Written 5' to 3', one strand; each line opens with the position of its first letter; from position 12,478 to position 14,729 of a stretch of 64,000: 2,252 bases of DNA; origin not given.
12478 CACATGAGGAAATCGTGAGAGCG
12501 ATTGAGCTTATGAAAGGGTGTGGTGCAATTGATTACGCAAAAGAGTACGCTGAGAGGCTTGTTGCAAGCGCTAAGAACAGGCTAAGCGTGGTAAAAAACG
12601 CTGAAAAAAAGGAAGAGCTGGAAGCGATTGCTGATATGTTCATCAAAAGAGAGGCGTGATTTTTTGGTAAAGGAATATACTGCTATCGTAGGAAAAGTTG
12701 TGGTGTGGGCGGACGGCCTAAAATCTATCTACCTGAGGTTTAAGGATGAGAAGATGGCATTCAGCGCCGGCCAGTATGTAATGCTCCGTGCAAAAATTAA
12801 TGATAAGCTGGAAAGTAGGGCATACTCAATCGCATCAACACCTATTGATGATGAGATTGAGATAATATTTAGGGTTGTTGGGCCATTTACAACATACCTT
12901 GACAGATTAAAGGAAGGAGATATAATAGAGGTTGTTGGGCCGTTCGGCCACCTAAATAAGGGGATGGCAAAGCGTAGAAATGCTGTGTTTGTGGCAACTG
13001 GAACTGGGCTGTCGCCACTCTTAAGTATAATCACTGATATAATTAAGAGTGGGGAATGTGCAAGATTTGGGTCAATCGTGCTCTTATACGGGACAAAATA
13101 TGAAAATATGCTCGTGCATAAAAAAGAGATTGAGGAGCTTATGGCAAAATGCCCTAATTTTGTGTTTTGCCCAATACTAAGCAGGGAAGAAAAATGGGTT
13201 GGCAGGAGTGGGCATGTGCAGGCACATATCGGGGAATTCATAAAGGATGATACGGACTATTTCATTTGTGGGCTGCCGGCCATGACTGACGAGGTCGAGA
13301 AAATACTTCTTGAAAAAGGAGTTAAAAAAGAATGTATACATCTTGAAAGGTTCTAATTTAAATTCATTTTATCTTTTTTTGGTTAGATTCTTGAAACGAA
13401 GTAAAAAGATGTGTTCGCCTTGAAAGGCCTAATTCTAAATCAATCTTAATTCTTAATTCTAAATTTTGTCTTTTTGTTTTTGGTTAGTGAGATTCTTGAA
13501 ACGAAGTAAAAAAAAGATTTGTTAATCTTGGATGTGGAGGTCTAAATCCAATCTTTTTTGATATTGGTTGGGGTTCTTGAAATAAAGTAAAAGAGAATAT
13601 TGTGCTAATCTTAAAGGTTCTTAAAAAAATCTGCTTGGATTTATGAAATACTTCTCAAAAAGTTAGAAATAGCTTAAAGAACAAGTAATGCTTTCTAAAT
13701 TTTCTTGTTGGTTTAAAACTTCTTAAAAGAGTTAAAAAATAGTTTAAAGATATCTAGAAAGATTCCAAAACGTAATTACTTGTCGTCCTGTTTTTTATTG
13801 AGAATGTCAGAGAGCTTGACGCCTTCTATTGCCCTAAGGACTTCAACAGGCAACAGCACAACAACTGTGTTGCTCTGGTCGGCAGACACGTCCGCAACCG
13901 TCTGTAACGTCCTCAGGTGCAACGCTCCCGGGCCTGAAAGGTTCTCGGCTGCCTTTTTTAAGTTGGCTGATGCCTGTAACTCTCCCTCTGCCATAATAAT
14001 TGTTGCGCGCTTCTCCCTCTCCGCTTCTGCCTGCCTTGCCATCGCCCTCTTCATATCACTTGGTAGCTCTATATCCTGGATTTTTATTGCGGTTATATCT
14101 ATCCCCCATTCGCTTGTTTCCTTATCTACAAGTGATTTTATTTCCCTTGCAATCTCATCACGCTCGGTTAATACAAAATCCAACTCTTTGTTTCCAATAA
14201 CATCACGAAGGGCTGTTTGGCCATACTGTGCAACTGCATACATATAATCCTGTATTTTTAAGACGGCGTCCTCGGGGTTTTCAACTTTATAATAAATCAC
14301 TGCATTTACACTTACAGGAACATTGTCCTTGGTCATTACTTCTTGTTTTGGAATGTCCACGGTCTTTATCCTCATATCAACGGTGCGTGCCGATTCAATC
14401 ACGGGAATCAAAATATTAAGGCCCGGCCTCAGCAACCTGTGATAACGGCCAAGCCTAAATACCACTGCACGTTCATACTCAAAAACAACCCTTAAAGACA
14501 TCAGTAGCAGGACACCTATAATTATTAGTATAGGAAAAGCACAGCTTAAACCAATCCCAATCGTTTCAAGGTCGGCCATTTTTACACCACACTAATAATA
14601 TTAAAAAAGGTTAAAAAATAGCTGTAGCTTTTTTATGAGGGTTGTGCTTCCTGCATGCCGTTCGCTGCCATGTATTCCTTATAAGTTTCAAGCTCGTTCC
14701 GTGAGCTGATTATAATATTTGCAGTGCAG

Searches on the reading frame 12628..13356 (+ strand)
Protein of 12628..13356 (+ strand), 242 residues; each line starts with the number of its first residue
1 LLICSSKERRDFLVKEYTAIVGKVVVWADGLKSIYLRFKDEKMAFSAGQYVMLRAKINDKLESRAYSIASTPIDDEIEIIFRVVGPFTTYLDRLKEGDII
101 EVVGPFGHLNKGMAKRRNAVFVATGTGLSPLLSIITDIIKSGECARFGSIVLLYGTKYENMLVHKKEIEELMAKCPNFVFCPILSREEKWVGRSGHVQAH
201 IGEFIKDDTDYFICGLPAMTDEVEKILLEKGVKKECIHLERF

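Call 45: search_protein_families(library=pfam, proteins=[window:12628-13356:+])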
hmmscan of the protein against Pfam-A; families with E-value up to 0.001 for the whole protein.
window:12628-13356:+ (242 aa): 3 families
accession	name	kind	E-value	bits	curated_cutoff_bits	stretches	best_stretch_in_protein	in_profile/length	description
PF00175.26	NAD_binding_1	-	1.2e-15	58.5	22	1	121-224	1-108/109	Oxidoreductase NAD-binding domain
PF00970.30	FAD_binding_6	-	3.5e-12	47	21.1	1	36-109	21-97/99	Oxidoreductase FAD-binding domain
PF08022.18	FAD_binding_8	-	0.0003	21.3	22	1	34-92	17-79/109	FAD-binding domain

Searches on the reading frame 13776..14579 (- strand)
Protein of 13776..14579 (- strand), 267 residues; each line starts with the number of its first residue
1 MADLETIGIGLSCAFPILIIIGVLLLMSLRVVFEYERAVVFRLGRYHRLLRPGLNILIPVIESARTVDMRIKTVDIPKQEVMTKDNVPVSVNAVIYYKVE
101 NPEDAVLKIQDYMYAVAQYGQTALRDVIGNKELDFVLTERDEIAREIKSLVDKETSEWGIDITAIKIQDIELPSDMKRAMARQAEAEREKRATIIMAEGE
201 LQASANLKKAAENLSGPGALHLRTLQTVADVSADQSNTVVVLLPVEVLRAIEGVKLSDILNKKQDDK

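Call 45: search_protein_families(library=pfam, proteins=[window:13776-14579:-])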
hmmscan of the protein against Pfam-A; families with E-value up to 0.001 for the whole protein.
window:13776-14579:- (267 aa): 2 families
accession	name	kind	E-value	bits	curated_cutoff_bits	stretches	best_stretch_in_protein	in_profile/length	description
PF01145.31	Band_7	-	4e-43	148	23.6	1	32-200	3-175/176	SPFH domain / Band 7 family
PF13421.11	Band_7_1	-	1.7e-05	25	24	1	121-185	142-208/211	SPFH domain-Band 7 family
